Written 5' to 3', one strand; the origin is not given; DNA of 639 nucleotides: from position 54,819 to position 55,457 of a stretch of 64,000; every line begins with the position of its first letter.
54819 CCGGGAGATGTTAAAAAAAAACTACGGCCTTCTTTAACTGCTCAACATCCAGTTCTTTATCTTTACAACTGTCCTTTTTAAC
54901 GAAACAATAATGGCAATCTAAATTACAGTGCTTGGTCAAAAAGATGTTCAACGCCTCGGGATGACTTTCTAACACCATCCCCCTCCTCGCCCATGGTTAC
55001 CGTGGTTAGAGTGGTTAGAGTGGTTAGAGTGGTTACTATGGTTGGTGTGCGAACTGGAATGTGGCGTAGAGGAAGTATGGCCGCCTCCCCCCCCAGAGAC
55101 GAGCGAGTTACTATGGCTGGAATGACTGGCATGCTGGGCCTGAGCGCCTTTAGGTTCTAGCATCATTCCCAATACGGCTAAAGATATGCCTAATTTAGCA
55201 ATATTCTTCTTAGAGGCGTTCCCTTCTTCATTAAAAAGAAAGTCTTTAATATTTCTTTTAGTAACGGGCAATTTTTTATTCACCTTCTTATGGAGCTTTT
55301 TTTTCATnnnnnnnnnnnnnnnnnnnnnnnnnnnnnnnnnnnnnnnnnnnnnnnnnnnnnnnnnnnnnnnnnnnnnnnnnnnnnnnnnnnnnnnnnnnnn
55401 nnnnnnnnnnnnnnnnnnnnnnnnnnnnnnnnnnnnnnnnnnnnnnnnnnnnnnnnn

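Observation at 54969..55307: Repeat-encoded His/Ser peptide: 9-bp tandem DNA repeats, a Gly5 linker and a C-terminal GRGGGWC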

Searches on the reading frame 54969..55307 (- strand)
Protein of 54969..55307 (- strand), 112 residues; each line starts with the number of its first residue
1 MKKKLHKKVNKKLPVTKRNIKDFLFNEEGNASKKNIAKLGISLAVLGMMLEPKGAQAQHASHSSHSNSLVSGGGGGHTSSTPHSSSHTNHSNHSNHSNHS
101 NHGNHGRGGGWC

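Call 4: search_protein_families(library=ncbifam, proteins=[window:54969-55307:-], max_evalue=0.01)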
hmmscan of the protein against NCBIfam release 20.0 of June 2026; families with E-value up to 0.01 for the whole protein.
window:54969-55307:- (112 aa): 2 families
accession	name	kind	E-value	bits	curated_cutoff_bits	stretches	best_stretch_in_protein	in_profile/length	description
NF038309.1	HisXaaSer_A3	equivalog_domain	9.4e-12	44.6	65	1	14-100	3-80/81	His-Xaa-Ser repeat protein HxsA3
NF038313.3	HisXaaSer_A4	exception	3.4e-07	31.1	55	1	12-111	1-93/93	His-Xaa-Ser repeat protein HxsA4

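Call 15: find_homologous_proteins(query=window:54969-55307:-, max_evalue=0.01)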
Query window:54969-55307:- (112 aa): 95 proteins with E <= 0.01 among 219 candidates.
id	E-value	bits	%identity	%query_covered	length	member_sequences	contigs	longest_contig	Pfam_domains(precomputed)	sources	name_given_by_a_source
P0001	3.4e-38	149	68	100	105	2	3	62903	-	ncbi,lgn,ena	ncbi:MAG: hypothetical protein AABY28_00600 [Candidatus Omnitrophota bacterium]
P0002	5.6e-38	148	66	100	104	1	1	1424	-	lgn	-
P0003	9.1e-37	144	59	100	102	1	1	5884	-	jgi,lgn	jgi:hypothetical protein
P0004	1.5e-31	127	67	84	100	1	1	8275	-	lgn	-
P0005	1.5e-31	127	64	94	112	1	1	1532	-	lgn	-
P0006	7.3e-30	122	58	97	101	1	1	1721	-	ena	-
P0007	3.6e-29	120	54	90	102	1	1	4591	-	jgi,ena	-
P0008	5.8e-29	119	58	95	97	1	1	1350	-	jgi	jgi:hypothetical protein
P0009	7.0e-29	119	58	81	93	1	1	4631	-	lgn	-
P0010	1.5e-28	118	59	89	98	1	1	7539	-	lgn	-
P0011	5.2e-28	116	63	89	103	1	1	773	-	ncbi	-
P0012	1.0e-27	115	60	92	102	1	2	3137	-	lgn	-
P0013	4.7e-27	113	55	89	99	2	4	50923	-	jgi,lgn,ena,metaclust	metaclust:\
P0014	6.8e-27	112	57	97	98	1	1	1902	-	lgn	-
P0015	2.1e-26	111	56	94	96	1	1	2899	-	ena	-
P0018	2.4e-24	104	59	82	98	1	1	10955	-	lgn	-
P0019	4.8e-24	103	52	100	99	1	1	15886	-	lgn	-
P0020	1.7e-23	101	48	73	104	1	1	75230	-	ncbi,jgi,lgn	-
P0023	3.3e-22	97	50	96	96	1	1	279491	-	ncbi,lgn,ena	-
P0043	2.7e-10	59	59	37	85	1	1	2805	-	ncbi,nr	ncbi:hypothetical protein KKH35_00320 [Patescibacteria group bacterium]|nr:hypothetical protein [Pat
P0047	6.7e-10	58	34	81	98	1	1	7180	-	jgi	jgi:hypothetical protein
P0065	1.8e-6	47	35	77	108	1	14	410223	-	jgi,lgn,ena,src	-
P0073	4.0e-5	42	-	-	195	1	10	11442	-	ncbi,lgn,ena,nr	ncbi:MAG: His-Xaa-Ser repeat protein HxsA3 [Lachnospiraceae bacterium]|nr:His-Xaa-Ser repeat protein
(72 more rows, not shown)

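Call 20: search_protein_families(library=ncbifam, alignment_id=A1, max_evalue=0.01)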
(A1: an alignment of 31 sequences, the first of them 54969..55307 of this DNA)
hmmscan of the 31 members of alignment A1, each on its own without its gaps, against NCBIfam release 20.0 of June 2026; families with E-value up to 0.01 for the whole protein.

A. member 1, window:54969-55307:- (112 aa): 2 families
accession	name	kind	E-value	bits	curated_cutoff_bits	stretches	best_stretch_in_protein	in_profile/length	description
NF038309.1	HisXaaSer_A3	equivalog_domain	9.4e-12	44.6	65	1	14-100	3-80/81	His-Xaa-Ser repeat protein HxsA3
NF038313.3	HisXaaSer_A4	exception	3.4e-07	31.1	55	1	12-111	1-93/93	His-Xaa-Ser repeat protein HxsA4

B. families by the number of members that match (of 31 scanned): 2 families
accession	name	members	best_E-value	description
NF038309.1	HisXaaSer_A3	31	2e-17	His-Xaa-Ser repeat protein HxsA3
NF038313.3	HisXaaSer_A4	25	2.7e-10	His-Xaa-Ser repeat protein HxsA4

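Call 21: search_protein_families(library=pfam, proteins=[window:54969-55307:-], max_evalue=0.01)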
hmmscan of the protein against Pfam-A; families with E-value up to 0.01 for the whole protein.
window:54969-55307:- (112 aa): 0 families

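Call 23: find_encoding_contigs(protein=P0073, flank=6000, max_places=3)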
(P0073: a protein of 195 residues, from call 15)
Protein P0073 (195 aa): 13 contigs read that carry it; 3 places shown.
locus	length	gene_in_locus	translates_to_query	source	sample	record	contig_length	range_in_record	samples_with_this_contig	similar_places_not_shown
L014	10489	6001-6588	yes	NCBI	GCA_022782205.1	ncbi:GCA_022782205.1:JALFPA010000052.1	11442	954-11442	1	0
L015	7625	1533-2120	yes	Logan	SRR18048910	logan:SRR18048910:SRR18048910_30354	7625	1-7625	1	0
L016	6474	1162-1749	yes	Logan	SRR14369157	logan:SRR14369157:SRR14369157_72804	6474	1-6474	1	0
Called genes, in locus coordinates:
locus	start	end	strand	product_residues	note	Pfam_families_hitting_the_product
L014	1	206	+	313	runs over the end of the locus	-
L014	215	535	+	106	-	-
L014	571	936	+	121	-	PF27806:HxsD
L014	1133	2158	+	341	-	-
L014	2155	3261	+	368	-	PF04055:Radical_SAM, PF13353:Fer4_12 (weak)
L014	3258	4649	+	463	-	PF13353:Fer4_12 (weak), PF04055:Radical_SAM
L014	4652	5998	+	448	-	-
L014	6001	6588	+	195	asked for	-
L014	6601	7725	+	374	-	PF10112:Halogen_Hydrol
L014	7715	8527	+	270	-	PF05816:TelA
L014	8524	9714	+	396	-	PF05816:TelA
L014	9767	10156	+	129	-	PF01694:Rhomboid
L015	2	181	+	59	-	?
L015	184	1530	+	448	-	-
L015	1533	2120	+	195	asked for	-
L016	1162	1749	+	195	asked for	-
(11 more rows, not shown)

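Call 24: search_protein_families(library=ncbifam, proteins=[L014:215-535:+, L014:571-936:+, L014:1133-2158:+, L014:2155-3261:+, L014:3258-4649:+, L014:4652-5998:+, L014:6001-6588:+], max_evalue=0.00001)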
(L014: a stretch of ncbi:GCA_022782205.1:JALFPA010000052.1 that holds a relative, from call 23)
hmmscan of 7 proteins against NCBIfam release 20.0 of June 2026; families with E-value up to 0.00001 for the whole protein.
L014:215-535:+ (106 aa): 0 families

L014:571-936:+ (121 aa): 2 families
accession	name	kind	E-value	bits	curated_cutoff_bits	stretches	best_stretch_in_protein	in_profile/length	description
TIGR03976.1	chp_LLNDYxLRE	equivalog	4.3e-25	87.9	50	1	11-94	1-88/90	His-Xaa-Ser system protein HxsD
NF038315.1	HxsD_rel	equivalog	7.5e-07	29.3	41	1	9-68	1-60/62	HxsD-like protein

L014:1133-2158:+ (341 aa): 0 families

L014:2155-3261:+ (368 aa): 34 families (the best 25 are shown)
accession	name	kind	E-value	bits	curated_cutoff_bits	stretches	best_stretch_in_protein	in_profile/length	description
TIGR03977.1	rSAM_pair_HxsC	equivalog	2e-97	325.6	267.9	1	65-355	3-291/292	His-Xaa-Ser system radical SAM maturase HxsC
NF038332.1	rSAM_rare_HxsC4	exception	1e-21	77.5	500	1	90-317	17-244/335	radical SAM protein HxsC4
TIGR04545.1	rSAM_ahbD_hemeb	equivalog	5.3e-17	62.3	500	1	93-281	6-187/339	heme b synthase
NF050035.1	rSAM_WgK_link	exception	8.8e-16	57.8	650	1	91-313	13-226/367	radical SAM/SPASM peptide maturase WgkB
TIGR04250.1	SCM_rSAM_ScmE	equivalog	1.3e-15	57.2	400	1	93-330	9-238/358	SynChlorMet cassette radical SAM/SPASM protein ScmE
TIGR04546.1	rSAM_ahbC_deAc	equivalog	8.9e-14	51.1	650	1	92-266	44-213/390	12,18-didecarboxysiroheme deacetylase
TIGR04051.1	rSAM_NirJ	equivalog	1.4e-13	50.5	515.45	1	94-299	9-208/354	heme d1 biosynthesis radical SAM protein NirJ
TIGR04054.1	rSAM_NirJ1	equivalog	4e-13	48.7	650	1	92-300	41-240/387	putative heme d1 biosynthesis radical SAM protein NirJ1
NF041298.1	rSAM_mat_DynA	equivalog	6.6e-13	48.4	450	1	94-292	8-209/356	dynobactin maturation radical SAM/SPASM protein DynA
TIGR04055.1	rSAM_NirJ2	equivalog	2.8e-12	46.8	500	1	93-315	6-215/326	putative heme d1 biosynthesis radical SAM protein NirJ2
TIGR04053.2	TIGR04053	equivalog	3.9e-12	46.1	395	1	93-277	14-194/366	TIGR04053 family radical SAM/SPASM domain-containing protein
NF045574.1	sacti_mat_StsB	exception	2.1e-11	43.3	625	1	88-254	96-256/466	StsB family radical SAM/SPASM domain sactipeptide maturase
TIGR02668.1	moaA_archaeal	equivalog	2.8e-11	43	325.25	1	92-283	15-200/303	GTP 3',8-cyclase MoaA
NF049973.1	radical_Rv1681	equivalog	4.4e-10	39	380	1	96-253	81-233/326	Rv1681 family radical SAM protein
TIGR04303.1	GeoRSP_rSAM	equivalog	7.7e-10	38.8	400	1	92-298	10-206/325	GeoRSP system radical SAM/SPASM protein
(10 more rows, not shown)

L014:3258-4649:+ (463 aa): 58 families (the best 25 are shown)
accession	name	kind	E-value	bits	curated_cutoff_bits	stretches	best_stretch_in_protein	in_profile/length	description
TIGR03978.1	rSAM_paired_1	equivalog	2.6e-165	550.7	370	1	3-461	1-465/466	His-Xaa-Ser system radical SAM maturase HxsB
NF047865.1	rSAM_PapB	equivalog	5.6e-44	150.7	340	1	87-423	6-327/330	PapB family radical SAM/SPASM ranthipeptide maturase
TIGR04064.1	rSAM_nif11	equivalog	2.3e-41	142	518.7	1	73-421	68-409/459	nif11-like peptide radical SAM maturase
TIGR03974.1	rSAM_six_Cys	equivalog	2.8e-38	132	425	1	43-427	56-431/451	thioether cross-link-forming SCIFF peptide maturase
TIGR03942.1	sulfatase_rSAM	equivalog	3.9e-36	124.9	349.45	1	90-441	7-351/363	anaerobic sulfatase maturase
NF041298.1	rSAM_mat_DynA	equivalog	7e-35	120.6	450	1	91-434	8-340/356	dynobactin maturation radical SAM/SPASM protein DynA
TIGR04068.1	rSAM_ocin_clost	equivalog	8.5e-35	120.5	500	1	24-228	29-234/462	Cys-rich peptide radical SAM maturase CcpM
TIGR03906.1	quino_hemo_SAM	equivalog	4.6e-34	117.9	453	1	87-424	97-426/467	quinohemoprotein amine dehydrogenase maturation protein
NF040492.1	not_ScfB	exception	5.1e-34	117.9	855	1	89-434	100-435/450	ScfB-related radical SAM/SPASM orphan maturase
TIGR04163.1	rSAM_cobopep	equivalog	2e-26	92.7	375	1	71-449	50-421/428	peptide-modifying radical SAM enzyme CbpB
NF035951.1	rSAM_RumMC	equivalog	1.7e-24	86.4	720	1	64-226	92-259/510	RumMC family radical SAM sactipeptide maturase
NF038107.1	rSAM_NF038107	equivalog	5.5e-24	84.7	600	1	13-228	15-235/444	Cys-every-fifth radical SAM/SPASM peptide maturase CefB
TIGR04115.1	rSAM_Cxxx_rpt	equivalog_domain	9.4e-23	81.3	350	1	87-424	5-338/359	radical SAM peptide maturase, CXXX-repeat target family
TIGR04083.1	rSAM_pep_methan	hypoth_equivalog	5.2e-22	78.2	300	1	87-444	2-340/376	TIGR04083 family peptide-modifying radical SAM enzyme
NF041718.1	rSAM_phane_AMC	equivalog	5.4e-22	78.3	425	1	90-298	12-216/362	cyclophane-forming radical SAM peptide maturase AmcB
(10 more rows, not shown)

L014:4652-5998:+ (448 aa): 0 families

L014:6001-6588:+ (195 aa): 1 family
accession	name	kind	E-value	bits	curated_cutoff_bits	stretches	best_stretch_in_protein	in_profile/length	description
NF038309.1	HisXaaSer_A3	equivalog_domain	6.9e-35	118.7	65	1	5-84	2-81/81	His-Xaa-Ser repeat protein HxsA3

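Call 27: find_encoding_contigs(protein=P0001, flank=10000, max_places=2)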
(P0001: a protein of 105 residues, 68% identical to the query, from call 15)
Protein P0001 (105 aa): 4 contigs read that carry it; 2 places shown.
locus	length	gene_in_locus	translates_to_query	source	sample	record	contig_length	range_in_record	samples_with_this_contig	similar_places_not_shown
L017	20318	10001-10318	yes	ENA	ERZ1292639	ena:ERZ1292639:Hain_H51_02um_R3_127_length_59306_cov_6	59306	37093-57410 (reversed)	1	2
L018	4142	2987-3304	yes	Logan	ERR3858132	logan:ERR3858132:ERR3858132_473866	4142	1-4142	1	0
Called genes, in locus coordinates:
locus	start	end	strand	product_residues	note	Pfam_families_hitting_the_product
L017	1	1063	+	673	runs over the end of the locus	PF13155:Toprim_2, PF13362:Toprim_3 (weak), PF13662:Toprim_4 (weak)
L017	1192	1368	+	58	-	-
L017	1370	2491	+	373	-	-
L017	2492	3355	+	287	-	-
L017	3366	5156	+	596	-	PF00239:Resolvase, PF07508:Recombinase, PF13408:Zn_ribbon_recom (faint)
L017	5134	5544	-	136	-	PF05168:HEPN (weak)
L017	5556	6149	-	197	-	PF01909:NTP_transf_2, PF18765:Polbeta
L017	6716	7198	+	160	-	-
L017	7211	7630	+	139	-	PF27806:HxsD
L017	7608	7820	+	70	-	-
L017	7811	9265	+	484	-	PF13353:Fer4_12, PF04055:Radical_SAM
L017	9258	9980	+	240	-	-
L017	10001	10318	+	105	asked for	-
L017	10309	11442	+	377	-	PF04055:Radical_SAM, PF13353:Fer4_12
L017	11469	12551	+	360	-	PF04055:Radical_SAM, PF13353:Fer4_12 (weak)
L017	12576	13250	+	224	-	PF04055:Radical_SAM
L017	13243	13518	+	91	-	-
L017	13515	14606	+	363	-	PF01136:Peptidase_U32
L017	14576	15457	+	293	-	PF00535:Glycos_transf_2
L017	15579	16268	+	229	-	PF02475:TRM5-TYW2_MTfase (weak), PF05050:Methyltransf_21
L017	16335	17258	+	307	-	-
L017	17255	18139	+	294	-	PF04055:Radical_SAM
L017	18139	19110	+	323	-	PF04467:DUF483 (weak)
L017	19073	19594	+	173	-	PF07719:TPR_2 (faint), PF13431:TPR_17 (weak)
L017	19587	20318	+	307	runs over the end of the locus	PF01478:Peptidase_A24 (weak)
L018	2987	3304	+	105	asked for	-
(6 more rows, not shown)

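Call 28: find_encoding_contigs(protein=P0020, flank=10000, max_places=2)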
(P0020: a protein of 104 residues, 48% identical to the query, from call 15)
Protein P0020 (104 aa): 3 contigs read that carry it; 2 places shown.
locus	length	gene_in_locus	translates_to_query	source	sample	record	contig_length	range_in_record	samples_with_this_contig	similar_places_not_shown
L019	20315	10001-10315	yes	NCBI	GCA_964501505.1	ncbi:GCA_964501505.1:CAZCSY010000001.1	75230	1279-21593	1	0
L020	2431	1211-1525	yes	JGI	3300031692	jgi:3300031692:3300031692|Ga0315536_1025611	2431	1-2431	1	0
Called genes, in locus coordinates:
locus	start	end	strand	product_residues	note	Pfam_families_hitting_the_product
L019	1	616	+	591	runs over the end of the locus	-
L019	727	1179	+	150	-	PF00137:ATP-synt_C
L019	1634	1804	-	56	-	-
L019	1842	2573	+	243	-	-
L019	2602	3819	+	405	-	PF04101:Glyco_tran_28_C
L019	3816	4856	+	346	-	PF04055:Radical_SAM, PF13186:SPASM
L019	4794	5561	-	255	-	PF01522:Polysacc_deac_1 (faint), PF10096:DUF2334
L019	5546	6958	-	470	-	PF04055:Radical_SAM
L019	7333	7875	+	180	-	-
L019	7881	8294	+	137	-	PF27806:HxsD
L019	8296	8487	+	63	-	-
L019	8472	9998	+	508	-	PF13353:Fer4_12, PF04055:Radical_SAM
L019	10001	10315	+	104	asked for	-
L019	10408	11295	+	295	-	PF04055:Radical_SAM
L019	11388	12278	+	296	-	-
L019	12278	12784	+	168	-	-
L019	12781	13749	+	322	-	-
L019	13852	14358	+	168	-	PF01613:Flavin_Reduct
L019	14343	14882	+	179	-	-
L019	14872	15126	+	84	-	-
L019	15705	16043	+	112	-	PF01588:tRNA_bind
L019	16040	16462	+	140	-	PF01894:YjbQ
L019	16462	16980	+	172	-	PF03692:CxxCxxCC (weak)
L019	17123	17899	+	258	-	PF09924:LPG_synthase_C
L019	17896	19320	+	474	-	PF04715:, PF00425:Chorismate_bind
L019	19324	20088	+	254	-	PF01063:Aminotran_4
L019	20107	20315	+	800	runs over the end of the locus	PF13428:TPR_14 (faint), PF12895:ANAPC3 (faint), PF13432:TPR_16 (faint), PF14559:TPR_19 (faint), PF12969:DUF3857, PF01841:Transglut_core, PF04473:DUF553 (faint)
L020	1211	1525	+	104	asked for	-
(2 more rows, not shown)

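Call 29: find_encoding_contigs(protein=P0013, flank=10000, max_places=2)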
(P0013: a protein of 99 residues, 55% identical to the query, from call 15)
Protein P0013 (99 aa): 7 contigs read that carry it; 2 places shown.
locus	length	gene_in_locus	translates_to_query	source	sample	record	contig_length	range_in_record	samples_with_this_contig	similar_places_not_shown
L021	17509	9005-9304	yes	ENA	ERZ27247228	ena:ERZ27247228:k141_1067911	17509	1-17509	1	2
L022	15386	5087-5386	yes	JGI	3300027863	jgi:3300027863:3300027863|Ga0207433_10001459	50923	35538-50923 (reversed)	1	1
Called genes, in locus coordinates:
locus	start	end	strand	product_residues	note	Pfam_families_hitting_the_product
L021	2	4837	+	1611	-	?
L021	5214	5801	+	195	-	-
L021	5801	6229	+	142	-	-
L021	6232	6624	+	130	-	PF27806:HxsD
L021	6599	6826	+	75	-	-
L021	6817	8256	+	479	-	PF13353:Fer4_12, PF04055:Radical_SAM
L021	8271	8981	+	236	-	-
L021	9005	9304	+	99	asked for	-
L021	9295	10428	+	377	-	PF04055:Radical_SAM, PF13353:Fer4_12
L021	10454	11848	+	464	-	PF04055:Radical_SAM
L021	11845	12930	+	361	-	PF04055:Radical_SAM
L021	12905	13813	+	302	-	-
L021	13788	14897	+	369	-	PF04055:Radical_SAM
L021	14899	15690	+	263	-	-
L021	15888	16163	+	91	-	-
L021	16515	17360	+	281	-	PF04055:Radical_SAM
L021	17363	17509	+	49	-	?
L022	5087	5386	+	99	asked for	-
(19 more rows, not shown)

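Call 37: search_protein_representatives(alignment_id=A1)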
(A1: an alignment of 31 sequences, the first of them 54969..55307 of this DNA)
Query: 31 sequences, 100 profile positions. Proteins with E-value up to 0.001 (for the whole library): 708; up to 1e-10: 95; up to 1e-30: 3. The best 150 are listed.
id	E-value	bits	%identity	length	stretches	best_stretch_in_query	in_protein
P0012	2.2e-41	156.2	-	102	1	2-100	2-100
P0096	6.3e-34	132.3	-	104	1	3-100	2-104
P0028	2.8e-32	127.0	-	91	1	3-100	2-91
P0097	2.7e-30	120.6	-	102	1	3-100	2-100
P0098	2.4e-28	114.4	-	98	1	5-99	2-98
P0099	4.6e-25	103.8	-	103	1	2-100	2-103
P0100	2.6e-24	101.4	-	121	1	2-100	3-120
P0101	3.2e-24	101.1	-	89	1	7-98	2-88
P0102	6.4e-24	100.2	-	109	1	3-100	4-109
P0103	1.2e-22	96.0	-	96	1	4-100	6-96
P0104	2.7e-22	95.0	-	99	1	6-95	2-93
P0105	3.0e-22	94.8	-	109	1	2-92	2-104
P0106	1.2e-21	92.9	-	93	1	8-87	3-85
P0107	1.4e-21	92.7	-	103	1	3-100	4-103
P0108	3.0e-21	91.6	-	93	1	6-91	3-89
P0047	5.5e-19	84.3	-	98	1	5-94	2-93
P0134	1.4e-14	70.2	-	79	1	2-57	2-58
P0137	2.2e-14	69.6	-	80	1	5-55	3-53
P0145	3.7e-13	65.6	-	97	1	4-92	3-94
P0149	1.2e-12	64.0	-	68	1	8-66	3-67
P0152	1.9e-12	63.4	-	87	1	9-98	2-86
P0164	8.4e-12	61.3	-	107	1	5-91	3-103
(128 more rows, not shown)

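Call 40: search_protein_families(library=padloc, proteins=[window:54969-55307:-], max_evalue=0.001)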
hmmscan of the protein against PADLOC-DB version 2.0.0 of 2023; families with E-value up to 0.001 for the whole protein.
window:54969-55307:- (112 aa): 0 families
